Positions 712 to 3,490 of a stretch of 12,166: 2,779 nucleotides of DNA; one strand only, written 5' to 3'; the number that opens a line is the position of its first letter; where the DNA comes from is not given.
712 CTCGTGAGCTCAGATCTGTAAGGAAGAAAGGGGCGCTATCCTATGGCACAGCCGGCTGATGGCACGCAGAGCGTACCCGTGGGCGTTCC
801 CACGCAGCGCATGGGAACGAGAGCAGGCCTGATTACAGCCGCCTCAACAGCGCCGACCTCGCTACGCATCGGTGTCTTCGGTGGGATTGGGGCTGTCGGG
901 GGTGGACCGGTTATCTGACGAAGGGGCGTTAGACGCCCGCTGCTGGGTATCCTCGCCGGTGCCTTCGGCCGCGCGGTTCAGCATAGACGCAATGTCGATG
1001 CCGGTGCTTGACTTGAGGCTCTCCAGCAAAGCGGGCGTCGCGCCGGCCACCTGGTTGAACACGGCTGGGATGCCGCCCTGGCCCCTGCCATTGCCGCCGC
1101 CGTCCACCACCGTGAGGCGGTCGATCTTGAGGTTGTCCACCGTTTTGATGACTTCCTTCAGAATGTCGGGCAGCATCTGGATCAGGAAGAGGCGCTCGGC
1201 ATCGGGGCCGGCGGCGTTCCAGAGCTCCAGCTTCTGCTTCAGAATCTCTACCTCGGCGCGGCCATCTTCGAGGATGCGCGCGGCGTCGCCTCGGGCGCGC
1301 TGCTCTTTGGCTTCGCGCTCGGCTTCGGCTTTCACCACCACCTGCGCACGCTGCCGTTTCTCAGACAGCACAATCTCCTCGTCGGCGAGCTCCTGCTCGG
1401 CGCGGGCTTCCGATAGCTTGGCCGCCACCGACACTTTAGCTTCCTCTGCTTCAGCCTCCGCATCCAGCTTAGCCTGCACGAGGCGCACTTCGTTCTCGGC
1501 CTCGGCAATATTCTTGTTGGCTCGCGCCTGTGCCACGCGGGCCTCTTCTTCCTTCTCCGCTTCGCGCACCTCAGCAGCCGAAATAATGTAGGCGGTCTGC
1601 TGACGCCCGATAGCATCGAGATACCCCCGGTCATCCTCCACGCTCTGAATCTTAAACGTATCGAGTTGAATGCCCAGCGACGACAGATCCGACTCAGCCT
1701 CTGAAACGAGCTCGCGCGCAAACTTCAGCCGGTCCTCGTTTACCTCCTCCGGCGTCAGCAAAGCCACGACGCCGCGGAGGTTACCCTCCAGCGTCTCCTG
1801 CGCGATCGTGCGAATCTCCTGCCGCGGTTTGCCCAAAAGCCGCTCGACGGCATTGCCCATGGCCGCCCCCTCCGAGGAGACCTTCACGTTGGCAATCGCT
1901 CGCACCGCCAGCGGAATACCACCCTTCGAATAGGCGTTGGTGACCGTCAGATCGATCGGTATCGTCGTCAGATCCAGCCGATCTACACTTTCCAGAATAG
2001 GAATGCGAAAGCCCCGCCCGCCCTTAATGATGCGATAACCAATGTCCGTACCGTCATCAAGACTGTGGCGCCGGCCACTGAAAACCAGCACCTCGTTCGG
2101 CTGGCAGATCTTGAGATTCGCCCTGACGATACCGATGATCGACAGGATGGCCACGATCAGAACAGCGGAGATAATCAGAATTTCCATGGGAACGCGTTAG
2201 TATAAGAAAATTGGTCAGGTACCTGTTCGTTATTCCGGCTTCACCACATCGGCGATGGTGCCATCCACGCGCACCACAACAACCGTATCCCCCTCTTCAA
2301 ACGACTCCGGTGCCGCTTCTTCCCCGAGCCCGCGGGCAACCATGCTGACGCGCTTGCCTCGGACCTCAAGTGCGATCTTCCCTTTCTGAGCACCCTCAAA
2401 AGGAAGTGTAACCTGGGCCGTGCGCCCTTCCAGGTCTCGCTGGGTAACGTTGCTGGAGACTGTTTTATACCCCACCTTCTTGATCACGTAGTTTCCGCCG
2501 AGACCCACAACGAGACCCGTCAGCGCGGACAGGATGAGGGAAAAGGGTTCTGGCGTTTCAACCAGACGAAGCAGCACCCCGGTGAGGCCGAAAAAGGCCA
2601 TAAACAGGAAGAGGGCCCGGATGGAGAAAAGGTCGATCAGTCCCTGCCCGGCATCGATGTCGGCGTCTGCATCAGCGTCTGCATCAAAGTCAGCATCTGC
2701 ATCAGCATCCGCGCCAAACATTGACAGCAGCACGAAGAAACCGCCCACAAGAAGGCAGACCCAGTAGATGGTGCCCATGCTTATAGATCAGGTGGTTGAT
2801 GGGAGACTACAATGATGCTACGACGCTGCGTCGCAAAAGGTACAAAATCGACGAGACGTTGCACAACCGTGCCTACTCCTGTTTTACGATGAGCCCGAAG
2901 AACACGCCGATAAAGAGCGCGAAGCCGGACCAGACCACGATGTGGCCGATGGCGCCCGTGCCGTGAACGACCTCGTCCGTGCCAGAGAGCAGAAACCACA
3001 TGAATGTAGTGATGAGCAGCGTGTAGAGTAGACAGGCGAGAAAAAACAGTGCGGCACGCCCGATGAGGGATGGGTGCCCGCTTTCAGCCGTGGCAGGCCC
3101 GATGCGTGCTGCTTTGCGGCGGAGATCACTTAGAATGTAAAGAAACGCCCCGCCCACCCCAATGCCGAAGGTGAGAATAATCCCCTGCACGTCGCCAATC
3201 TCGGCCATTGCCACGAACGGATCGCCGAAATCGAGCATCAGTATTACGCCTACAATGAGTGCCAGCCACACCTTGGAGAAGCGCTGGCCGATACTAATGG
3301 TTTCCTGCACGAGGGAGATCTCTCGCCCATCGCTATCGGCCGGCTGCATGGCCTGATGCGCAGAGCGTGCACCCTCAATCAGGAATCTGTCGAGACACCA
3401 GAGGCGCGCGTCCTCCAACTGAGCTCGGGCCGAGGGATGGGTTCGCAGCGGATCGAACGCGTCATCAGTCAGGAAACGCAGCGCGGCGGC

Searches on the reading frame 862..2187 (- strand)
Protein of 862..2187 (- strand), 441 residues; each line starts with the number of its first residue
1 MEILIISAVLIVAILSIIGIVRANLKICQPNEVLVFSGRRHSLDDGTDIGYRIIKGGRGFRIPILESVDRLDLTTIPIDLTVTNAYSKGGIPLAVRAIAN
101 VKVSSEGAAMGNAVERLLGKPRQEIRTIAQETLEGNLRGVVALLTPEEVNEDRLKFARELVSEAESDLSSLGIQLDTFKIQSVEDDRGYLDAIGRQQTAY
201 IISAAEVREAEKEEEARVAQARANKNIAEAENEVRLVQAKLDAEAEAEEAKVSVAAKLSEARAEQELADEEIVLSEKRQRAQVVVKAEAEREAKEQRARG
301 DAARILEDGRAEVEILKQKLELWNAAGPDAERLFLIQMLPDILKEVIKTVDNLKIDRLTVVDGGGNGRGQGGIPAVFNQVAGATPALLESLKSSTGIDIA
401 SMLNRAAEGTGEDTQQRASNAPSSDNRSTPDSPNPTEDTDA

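Call 3: search_protein_families(library=pfam, proteins=[window:862-2187:-], max_evalue=0.01)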
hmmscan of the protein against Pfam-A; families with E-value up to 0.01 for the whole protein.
window:862-2187:- (441 aa): 2 families
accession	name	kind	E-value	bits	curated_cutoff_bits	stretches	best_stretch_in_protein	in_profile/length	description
PF01145.31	Band_7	-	4.8e-23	82.5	23.6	1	27-213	2-175/176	SPFH domain / Band 7 family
PF15975.10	Flot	-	3e-06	27.8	27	1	288-370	1-83/124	Flotillin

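Call 4: search_protein_families(library=ncbifam, proteins=[window:862-2187:-], max_evalue=0.01)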
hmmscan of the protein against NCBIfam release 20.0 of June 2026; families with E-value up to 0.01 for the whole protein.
window:862-2187:- (441 aa): 1 family
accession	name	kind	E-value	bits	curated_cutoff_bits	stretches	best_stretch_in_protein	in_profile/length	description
NF058507.1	FlotScfldFlot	equivalog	1e-55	189.7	700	2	8-272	3-283/477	flotillin lipid rafts scaffold protein FloT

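Call 20: search_protein_families(library=padloc, proteins=[window:862-2187:-], max_evalue=0.01)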
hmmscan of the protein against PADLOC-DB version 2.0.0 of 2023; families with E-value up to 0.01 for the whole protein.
window:862-2187:- (441 aa): 0 families

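Call 48: find_related_loci(query=window:862-2187:-, collection=metagenome_contigs, flank=10000)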
Query window:862-2187:- (441 aa) in metagenome_contigs; peptide patterns used: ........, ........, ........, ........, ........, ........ (x = any residue, [..] = any of these).
600 stretches matched a pattern (row limit reached: there are more); 45 encode a relative of the query (tblastn E <= 1e-3); 45 distinct loci.
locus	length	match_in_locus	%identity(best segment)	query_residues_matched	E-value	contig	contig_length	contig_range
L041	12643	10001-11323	95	1-441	0e+0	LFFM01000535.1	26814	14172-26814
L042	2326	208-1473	71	1-425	0e+0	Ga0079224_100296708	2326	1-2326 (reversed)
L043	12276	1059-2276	72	1-407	0e+0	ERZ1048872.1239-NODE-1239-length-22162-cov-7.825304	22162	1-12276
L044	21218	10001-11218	72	1-407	0e+0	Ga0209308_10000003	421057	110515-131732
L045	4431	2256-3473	73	1-407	0e+0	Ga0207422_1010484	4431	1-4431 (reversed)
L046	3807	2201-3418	73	1-407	0e+0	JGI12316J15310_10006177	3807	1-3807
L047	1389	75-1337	70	2-426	0e+0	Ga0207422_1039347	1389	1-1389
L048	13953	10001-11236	70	1-413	0e+0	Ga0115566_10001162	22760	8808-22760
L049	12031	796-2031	70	1-413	0e+0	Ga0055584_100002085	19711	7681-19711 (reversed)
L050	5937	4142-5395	72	1-420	0e+0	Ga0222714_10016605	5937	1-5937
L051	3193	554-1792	70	1-415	0e+0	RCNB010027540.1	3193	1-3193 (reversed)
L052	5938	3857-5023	74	15-407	0e+0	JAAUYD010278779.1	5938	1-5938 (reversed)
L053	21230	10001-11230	71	1-412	0e+0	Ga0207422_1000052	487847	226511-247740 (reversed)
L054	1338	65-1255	72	17-414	0e+0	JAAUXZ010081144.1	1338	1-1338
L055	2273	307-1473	74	15-407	0e+0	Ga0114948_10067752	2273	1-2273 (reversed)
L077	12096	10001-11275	39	21-433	3e-86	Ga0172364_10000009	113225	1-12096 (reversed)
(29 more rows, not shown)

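Call 89: list_cluster_members(proteins=[P0005, P0001, P0006, P0007, window:862-2187:-])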
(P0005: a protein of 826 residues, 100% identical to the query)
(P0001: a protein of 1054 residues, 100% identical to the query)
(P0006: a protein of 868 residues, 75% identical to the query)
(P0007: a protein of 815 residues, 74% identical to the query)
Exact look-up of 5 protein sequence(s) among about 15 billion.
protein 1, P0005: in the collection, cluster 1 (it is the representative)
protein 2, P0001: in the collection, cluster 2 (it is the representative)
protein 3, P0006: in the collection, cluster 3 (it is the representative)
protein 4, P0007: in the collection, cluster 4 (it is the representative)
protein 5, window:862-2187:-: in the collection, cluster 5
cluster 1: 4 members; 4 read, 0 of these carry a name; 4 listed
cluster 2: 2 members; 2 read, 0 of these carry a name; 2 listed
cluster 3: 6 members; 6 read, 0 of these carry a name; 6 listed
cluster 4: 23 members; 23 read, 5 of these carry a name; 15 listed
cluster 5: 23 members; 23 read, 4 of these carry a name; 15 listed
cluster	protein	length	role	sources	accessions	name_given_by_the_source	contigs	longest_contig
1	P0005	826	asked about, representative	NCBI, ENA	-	-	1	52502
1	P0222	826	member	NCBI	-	-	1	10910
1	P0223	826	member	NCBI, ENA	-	-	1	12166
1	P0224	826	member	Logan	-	-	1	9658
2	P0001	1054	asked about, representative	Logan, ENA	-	-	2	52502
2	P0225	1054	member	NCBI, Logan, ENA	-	-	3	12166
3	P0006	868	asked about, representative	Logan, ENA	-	-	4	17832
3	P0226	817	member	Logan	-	-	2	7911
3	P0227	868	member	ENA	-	-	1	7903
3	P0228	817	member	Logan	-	-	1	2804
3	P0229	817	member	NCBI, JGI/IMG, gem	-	-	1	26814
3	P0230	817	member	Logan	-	-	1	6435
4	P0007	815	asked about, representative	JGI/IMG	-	-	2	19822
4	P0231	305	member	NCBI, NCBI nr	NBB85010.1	MAG: tyrosine decarboxylase, partial [Bacteroidetes bacterium] | tyrosine decarboxylase [Bacteroidota bacterium]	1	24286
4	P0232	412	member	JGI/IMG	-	hypothetical protein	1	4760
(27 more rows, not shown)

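Call 100: search_protein_families(library=pfam, proteins=[L044:5974-7155:-, L044:7266-8429:+, L044:11393-12865:+, L044:12862-13551:-, L044:13875-16271:-, L053:7410-8807:+, L053:8737-9198:+, L048:8063-8935:-, L077:8404-9819:+], max_evalue=0.001)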
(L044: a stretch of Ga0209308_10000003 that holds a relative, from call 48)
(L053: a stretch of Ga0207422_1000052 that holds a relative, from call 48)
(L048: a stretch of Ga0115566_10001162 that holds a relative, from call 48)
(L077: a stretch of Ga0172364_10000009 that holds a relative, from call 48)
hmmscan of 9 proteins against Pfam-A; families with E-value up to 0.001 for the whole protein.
L044:5974-7155:- (393 aa): 2 families
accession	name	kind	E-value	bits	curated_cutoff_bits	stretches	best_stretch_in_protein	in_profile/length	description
PF00899.27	ThiF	-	3e-85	285.6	28.1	1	12-246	1-237/238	ThiF family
PF00581.25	Rhodanese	-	2e-11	44.7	22.2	1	295-384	4-101/102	Rhodanese-like domain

L044:7266-8429:+ (387 aa): 1 family
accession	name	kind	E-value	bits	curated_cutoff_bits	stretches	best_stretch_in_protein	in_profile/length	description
PF05684.17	DUF819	-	4.5e-49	167.9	27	1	9-380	5-374/379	Protein of unknown function (DUF819)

L044:11393-12865:+ (490 aa): 3 families
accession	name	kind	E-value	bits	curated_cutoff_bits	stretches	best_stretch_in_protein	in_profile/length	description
PF00801.26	PKD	-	1.3e-27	96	23.5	2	216-290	5-80/80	PKD domain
PF18911.6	PKD_4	-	3.9e-24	85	27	2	216-285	7-78/85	PKD domain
PF00691.25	OmpA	-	3e-06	27.9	27.2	1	389-458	1-74/98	OmpA family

L044:12862-13551:- (229 aa): 0 families

L044:13875-16271:- (798 aa): 3 families
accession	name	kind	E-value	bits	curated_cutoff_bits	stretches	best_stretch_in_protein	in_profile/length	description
PF18939.6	DUF5686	-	7.6e-16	58.1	39.2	1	174-634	60-513/669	Family of unknown function (DUF5686)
PF13715.12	CarbopepD_reg_2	-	1.4e-15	57.5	32.2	1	45-129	1-88/88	CarboxypepD_reg-like domain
PF13620.12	CarboxypepD_reg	-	2.2e-09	38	32.3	1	45-104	2-65/82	Carboxypeptidase regulatory-like domain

L053:7410-8807:+ (465 aa): 1 family
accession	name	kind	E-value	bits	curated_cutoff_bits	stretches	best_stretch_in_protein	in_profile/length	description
PF00909.26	Ammonium_transp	-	4.6e-113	378.4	23.2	1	46-453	1-399/399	Ammonium Transporter Family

L053:8737-9198:+ (153 aa): 1 family
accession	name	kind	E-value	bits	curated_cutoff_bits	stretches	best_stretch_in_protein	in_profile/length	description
PF00543.27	P-II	-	1.3e-25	90.1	25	1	38-143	1-102/102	Nitrogen regulatory protein P-II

L048:8063-8935:- (290 aa): 3 families
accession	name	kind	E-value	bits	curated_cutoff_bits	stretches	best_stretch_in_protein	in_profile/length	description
PF10503.15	Esterase_PHB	-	4.7e-09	36.2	23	1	50-178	3-132/219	Esterase PHB depolymerase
PF02230.22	Abhydrolase_2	-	2e-07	31.5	23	1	60-207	10-172/217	Phospholipase/Carboxylesterase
PF12697.13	Abhydrolase_6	-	3.5e-06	28.3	26.3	1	68-217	2-117/217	Alpha/beta hydrolase family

L077:8404-9819:+ (471 aa): 2 families
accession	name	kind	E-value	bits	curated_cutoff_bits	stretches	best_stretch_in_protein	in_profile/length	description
PF00120.29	Gln-synt_C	-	3.6e-134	447.6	24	1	103-468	2-344/344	Glutamine synthetase, catalytic domain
PF03951.24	Gln-synt_N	-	8.2e-33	112.3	33.4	1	15-95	2-82/82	Glutamine synthetase, beta-Grasp domain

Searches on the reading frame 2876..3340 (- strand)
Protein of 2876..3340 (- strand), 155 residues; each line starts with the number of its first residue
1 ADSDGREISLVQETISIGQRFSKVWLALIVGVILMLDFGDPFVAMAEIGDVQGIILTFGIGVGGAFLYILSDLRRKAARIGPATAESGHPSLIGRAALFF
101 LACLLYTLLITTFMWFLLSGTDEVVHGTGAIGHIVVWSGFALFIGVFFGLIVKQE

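Call 91: predict_structure(alignment_id=A5)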
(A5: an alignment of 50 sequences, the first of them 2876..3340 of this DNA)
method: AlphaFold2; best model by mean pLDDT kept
length: 155 residues; sequences in the alignment: 50
mean_pLDDT: 90.1   pTM: 0.82
mean pLDDT of the five models: 90.1, 90.1, 89.4, 88.9, 88.5
residues with pLDDT >= 90: 113; 70-90: 27; 50-70: 14; < 50: 1
segments of 3 or more residues with pLDDT < 50: none
pLDDT, mean of each block of 10 residues (from residue 1): 64 86 95 94 95 97 97 90 67 92 97 97 94 97 95 82
secondary structure, 60 per line:
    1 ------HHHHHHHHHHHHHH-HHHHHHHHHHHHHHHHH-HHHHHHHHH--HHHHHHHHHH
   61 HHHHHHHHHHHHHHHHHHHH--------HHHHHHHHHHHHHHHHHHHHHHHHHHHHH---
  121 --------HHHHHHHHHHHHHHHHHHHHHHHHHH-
elements in order: H7-20 H22-38 H40-48 H51-80 H89-117 H129-154

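Call 93: fold_search(model_id=the predicted structure, library=pdb)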
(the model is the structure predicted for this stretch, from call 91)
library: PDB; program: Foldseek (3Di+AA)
matches with E <= 10: 112; with E <= 0.001: 0
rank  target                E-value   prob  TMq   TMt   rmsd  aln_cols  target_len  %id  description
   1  7zda_C                1.0e+00  0.11  0.21  0.08  15.3       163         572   17  IF(apo/asym) conformation of CydDC in ADP+Pi(CydC)/ATP(CydD) bound state (Dataset-2) (released 2023-04-19)
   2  7q21_E                1.4e+00  0.18  0.31  0.27  10.5       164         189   16  III2-IV2 respiratory supercomplex from Corynebacterium glutamicum (released 2022-02-02)
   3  6hwh_W                1.5e+00  0.21  0.33  0.29   9.1       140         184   20  Structure of a functional obligate respiratory supercomplex from Mycobacterium smegmatis (released 2018-11-07)
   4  3kss                  1.6e+00  0.10  0.25  0.06  12.7       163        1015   15  Structure and Mechanism of the Heavy Metal Transporter CusA (released 2010-09-22)
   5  8jjr_l                1.9e+00  0.25  0.33  0.22   8.0       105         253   15  Cryo-EM structure of Symbiodinium photosystem I (released 2024-05-15)
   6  9w2z_C                1.9e+00  0.07  0.22  0.15  17.0       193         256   14  Cryo-EM structure of complex IV on the bovine heart submitochondrial particles, IV-A (released 2026-04-01)
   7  7xma_C                2.1e+00  0.07  0.20  0.14  18.4       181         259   15  Crystal structure of Bovine heart cytochrome c oxidase, apo structure with DMSO (released 2022-12-21)
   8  4dop_A                2.2e+00  0.15  0.33  0.08  10.7       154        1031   12  Crystal structure of the CusBA heavy-metal efflux complex from Escherichia coli, R mutant (released 2012-06-20)
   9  7ocy_A                2.3e+00  0.08  0.25  0.10  18.8       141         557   18  Enterococcus faecalis EfrCD in complex with a nanobody (released 2022-05-18)
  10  1v54_C                2.3e+00  0.07  0.21  0.15  18.9       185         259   14  Bovine heart cytochrome c oxidase at the fully oxidized state (released 2003-12-23)
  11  7qco_L                2.5e+00  0.08  0.20  0.21   9.8       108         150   18  The structure of Photosystem I tetramer from Chroococcidiopsis TS-821, a thermophilic, unicellular, non-heterocyst-for (released 2022-04-06)
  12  6jy3_C                2.5e+00  0.07  0.21  0.15  18.6       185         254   14  Monomeric Form of Bovine Heart Cytochrome c Oxidase in the Fully Oxidized State (released 2019-09-18)
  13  8fed_K                2.6e+00  0.20  0.38  0.40   7.6       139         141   16  Structure of Mce1-LucB complex from Mycobacterium smegmatis (Map1) (released 2023-02-22)
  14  8am5_l                2.6e+00  0.16  0.29  0.31   9.5       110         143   16  RCII/PSI complex, class 3 (released 2023-08-16)
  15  5z62_C                2.6e+00  0.08  0.24  0.18  10.1       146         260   18  Structure of human cytochrome c oxidase (released 2019-02-27)
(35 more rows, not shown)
